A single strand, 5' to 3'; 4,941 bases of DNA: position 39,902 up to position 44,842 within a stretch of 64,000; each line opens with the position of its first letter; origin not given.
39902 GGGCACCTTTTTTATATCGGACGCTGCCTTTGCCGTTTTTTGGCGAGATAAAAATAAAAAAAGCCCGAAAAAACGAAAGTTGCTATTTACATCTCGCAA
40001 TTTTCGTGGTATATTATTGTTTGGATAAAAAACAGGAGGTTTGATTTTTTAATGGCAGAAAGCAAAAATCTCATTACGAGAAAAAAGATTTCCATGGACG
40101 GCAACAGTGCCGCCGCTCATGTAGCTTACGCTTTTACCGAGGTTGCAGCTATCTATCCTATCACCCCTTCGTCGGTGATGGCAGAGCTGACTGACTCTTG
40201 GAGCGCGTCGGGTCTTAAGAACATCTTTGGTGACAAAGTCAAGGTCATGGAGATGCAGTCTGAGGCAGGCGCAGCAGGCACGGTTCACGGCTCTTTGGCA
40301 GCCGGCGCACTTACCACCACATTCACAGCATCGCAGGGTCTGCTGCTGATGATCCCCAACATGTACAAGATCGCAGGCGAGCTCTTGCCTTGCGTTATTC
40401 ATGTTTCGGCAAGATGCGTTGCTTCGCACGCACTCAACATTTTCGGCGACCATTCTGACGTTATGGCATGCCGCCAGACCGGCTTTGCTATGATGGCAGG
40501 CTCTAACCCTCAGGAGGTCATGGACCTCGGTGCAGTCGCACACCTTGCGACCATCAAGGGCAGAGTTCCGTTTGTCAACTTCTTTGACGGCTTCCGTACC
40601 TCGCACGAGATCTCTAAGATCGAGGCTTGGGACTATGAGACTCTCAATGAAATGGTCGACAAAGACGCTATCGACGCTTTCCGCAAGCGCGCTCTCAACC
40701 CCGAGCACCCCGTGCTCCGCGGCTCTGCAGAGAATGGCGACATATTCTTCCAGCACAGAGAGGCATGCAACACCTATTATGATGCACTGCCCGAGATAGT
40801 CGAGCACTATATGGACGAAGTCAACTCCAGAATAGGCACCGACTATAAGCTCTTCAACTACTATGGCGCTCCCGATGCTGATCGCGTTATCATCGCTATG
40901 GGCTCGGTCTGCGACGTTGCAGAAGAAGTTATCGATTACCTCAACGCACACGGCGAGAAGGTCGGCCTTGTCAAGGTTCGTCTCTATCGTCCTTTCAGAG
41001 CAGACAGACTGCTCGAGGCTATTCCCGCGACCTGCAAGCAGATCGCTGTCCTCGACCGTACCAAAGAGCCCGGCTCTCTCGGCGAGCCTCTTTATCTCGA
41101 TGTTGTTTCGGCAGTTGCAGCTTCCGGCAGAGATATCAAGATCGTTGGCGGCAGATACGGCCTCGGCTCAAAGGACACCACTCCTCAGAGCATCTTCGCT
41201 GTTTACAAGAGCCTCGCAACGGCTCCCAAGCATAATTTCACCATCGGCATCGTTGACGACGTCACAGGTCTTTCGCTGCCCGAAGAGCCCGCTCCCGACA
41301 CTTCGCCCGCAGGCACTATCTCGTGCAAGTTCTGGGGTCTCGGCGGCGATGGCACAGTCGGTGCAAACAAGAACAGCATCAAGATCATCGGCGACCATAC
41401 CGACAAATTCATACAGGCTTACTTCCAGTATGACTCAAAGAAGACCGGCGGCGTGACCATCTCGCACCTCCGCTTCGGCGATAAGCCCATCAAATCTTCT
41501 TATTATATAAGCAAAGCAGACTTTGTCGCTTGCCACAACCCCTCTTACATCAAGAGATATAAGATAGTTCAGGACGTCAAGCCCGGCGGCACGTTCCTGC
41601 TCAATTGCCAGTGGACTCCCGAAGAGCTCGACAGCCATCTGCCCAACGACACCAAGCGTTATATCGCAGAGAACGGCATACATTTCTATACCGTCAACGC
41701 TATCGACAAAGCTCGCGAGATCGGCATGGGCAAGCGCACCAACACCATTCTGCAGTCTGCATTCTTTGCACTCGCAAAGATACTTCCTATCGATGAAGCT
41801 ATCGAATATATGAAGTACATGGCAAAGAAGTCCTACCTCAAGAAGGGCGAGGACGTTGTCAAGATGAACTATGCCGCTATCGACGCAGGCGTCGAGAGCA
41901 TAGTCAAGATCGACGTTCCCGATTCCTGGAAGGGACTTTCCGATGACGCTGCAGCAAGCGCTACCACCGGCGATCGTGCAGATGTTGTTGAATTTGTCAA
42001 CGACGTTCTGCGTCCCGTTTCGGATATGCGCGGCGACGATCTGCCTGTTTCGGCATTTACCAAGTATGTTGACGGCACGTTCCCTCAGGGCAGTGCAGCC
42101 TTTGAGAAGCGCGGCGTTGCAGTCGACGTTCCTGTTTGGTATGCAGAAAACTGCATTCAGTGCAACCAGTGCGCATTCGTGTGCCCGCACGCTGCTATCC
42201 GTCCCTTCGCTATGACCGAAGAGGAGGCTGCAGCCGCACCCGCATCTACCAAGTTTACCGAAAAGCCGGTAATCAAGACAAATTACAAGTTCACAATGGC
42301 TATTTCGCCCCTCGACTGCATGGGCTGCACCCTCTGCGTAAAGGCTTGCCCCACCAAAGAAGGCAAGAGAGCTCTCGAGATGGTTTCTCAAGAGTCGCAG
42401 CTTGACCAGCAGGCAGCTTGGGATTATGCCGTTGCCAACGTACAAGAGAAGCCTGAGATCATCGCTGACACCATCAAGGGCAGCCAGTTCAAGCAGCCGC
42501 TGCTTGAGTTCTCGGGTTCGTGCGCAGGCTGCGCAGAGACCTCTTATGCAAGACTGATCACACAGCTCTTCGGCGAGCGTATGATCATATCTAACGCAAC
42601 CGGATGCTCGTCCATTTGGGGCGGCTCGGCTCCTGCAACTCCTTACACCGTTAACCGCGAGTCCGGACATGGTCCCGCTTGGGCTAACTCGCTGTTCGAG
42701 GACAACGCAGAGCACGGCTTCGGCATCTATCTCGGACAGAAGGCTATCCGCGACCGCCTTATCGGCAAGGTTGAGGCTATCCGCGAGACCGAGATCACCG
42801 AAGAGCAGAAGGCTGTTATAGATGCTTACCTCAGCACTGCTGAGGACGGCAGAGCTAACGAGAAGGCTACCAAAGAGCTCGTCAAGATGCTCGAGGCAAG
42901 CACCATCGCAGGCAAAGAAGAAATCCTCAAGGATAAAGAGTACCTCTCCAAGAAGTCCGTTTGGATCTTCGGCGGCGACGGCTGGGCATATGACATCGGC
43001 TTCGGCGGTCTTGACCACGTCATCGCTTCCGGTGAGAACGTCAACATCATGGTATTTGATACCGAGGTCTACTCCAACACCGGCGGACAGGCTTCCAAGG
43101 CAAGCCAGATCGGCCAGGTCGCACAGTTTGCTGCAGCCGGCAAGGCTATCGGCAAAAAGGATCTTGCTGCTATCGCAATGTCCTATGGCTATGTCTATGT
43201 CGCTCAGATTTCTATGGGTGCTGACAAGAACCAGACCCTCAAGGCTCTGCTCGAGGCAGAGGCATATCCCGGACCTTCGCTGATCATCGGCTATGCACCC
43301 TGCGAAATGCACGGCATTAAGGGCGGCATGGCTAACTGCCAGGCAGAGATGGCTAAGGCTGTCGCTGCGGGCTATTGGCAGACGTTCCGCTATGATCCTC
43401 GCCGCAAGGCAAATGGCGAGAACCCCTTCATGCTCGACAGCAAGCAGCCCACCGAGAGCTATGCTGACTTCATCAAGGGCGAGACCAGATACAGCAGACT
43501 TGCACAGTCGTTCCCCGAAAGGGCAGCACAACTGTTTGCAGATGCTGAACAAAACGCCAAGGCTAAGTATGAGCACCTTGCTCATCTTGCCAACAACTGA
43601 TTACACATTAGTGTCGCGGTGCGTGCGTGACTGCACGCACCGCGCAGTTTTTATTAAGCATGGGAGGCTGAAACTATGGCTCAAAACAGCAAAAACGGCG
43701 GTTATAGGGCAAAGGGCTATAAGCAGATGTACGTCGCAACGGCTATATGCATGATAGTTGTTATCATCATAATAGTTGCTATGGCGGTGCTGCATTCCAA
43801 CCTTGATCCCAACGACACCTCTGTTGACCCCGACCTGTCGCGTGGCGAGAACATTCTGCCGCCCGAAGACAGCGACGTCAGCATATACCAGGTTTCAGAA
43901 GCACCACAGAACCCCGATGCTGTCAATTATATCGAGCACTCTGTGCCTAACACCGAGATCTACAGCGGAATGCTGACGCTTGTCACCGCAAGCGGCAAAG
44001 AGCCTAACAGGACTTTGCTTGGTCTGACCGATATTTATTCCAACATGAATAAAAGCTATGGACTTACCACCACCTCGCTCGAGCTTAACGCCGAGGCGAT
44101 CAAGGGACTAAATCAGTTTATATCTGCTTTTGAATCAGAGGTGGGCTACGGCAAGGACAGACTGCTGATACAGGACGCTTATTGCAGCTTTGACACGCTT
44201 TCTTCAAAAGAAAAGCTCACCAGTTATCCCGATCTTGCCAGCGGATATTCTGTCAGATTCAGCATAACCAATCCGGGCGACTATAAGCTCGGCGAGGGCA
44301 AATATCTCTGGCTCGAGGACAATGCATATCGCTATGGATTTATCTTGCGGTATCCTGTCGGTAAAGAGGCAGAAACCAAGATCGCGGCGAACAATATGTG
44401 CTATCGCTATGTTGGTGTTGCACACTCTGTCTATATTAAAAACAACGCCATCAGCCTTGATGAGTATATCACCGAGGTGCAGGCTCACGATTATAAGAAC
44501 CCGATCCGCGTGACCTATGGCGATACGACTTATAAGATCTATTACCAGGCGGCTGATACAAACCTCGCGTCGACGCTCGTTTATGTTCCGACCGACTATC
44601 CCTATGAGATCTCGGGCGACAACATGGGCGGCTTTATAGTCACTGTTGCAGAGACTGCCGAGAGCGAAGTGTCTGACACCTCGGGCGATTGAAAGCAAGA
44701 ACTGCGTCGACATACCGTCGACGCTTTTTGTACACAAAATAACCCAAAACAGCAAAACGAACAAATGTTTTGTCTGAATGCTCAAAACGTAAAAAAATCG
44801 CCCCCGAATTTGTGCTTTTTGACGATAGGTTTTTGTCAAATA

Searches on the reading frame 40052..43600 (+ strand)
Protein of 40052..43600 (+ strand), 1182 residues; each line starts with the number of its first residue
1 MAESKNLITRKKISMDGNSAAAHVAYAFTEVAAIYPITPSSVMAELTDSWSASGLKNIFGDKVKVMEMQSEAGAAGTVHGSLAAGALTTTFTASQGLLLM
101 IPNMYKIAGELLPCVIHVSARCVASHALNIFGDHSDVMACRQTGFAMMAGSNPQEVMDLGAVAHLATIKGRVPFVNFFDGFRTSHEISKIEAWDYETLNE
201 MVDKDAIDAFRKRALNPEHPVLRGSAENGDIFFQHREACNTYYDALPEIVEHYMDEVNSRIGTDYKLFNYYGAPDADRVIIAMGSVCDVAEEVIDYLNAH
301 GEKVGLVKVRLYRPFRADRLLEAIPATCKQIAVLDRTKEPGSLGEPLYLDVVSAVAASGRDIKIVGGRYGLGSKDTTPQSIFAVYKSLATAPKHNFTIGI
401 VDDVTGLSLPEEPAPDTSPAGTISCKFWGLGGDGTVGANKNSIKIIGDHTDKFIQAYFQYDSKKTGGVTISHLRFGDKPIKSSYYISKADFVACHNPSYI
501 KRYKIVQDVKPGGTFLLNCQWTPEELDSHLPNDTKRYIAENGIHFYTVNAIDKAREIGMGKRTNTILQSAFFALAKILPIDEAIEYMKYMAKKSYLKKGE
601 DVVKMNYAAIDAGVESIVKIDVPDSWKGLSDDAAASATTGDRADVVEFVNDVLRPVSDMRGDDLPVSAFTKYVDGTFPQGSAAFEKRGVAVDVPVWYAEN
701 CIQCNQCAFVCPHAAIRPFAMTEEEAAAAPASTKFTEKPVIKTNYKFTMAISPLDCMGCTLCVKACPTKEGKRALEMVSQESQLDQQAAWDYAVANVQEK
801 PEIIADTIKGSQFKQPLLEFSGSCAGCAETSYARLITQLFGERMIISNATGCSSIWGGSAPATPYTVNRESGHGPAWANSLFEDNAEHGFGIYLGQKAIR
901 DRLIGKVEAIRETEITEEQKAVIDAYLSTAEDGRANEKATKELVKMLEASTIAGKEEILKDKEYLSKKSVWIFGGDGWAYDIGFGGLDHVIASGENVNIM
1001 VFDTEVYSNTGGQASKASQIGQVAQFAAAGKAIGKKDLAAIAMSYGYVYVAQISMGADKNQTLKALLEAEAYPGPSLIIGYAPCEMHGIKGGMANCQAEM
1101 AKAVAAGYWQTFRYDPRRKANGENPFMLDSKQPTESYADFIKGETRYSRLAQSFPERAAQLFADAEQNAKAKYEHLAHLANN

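Call 7: search_protein_families(library=pfam, proteins=[window:40052-43600:+], max_evalue=0.001)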
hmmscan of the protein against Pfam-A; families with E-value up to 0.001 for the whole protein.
window:40052-43600:+ (1182 aa): 15 families
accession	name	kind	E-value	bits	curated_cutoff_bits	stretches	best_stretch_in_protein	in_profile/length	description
PF01855.24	POR_N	-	8.6e-78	261.7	27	1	24-254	2-230/231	Pyruvate flavodoxin/ferredoxin oxidoreductase, thiamine diP-bdg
PF01558.24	POR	-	3.8e-34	118.8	27.4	1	431-615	1-173/173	Pyruvate ferredoxin/flavodoxin oxidoreductase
PF17147.9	PFOR_II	-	3.9e-19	69.3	27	1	276-381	1-102/102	Pyruvate:ferredoxin oxidoreductase core domain II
PF10371.14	EKR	-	8.4e-18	64.4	27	1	643-690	10-55/55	Domain of unknown function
PF02775.26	TPP_enzyme_C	-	3.6e-10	40.3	21.9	1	967-1078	46-149/151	Thiamine pyrophosphate enzyme, C-terminal TPP binding domain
PF12838.12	Fer4_7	-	6.1e-10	39.9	27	1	700-769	1-51/52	4Fe-4S dicluster domain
PF00037.32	Fer4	-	1.6e-09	37.7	21.1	1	694-717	1-24/24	4Fe-4S binding domain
PF13484.11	Fer4_16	-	6e-07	30.6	30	1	700-768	1-65/66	4Fe-4S double cluster binding domain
PF13183.11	Fer4_8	-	6e-06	27.1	27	1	698-769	2-67/68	4Fe-4S dicluster domain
PF12797.12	Fer4_2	-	3.8e-05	23.8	24.5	0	750-768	4-22/22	4Fe-4S binding domain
PF13534.11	Fer4_17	-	4.3e-05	24.4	22.2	0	698-713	43-58/61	4Fe-4S dicluster domain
PF14697.11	Fer4_21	-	7.8e-05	23.2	35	1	699-769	6-54/59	4Fe-4S dicluster domain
PF13237.11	Fer4_10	-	0.00017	21.9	25.5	1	698-767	6-53/53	4Fe-4S dicluster domain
PF12837.12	Fer4_6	-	0.00021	21.5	25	1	693-716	1-24/24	4Fe-4S binding domain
PF13187.11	Fer4_9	-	0.00054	20.4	27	0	700-769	1-50/52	4Fe-4S dicluster domain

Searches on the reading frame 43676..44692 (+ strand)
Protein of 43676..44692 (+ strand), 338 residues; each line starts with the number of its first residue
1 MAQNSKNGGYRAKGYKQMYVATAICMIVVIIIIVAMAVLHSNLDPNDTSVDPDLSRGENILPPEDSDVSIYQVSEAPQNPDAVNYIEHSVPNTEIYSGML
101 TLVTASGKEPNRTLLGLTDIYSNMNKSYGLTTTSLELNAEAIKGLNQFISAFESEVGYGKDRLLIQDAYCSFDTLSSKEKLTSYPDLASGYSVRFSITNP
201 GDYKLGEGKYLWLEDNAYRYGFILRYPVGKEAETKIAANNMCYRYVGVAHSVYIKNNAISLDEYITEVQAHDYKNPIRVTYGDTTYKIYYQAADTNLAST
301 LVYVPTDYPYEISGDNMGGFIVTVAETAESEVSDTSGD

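Call 7: search_protein_families(library=pfam, proteins=[window:43676-44692:+], max_evalue=0.001)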
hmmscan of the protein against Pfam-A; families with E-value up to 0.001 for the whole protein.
window:43676-44692:+ (338 aa): 1 family
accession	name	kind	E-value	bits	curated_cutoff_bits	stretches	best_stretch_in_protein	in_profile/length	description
PF02557.22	VanY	-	3.1e-06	27.4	25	1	210-247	94-131/132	D-alanyl-D-alanine carboxypeptidase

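Call 71: search_protein_families(library=pfam, proteins=[window:43676-44692:+], max_evalue=1)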
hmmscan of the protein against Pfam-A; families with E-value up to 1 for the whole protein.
window:43676-44692:+ (338 aa): 4 families
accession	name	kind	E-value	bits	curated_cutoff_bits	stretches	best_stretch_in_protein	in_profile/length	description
PF02557.22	VanY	-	3.1e-06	27.4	25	1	210-247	94-131/132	D-alanyl-D-alanine carboxypeptidase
PF19388.4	DUF5963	-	0.018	15.7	23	0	95-156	16-76/83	Family of unknown function (DUF5963)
PF14899.11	DUF4492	-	0.11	12.9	27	1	13-41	9-37/63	Domain of unknown function (DUF4492)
PF15820.10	ECSCR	-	0.36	11.2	27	0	23-53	31-61/104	Endothelial cell-specific chemotaxis regulator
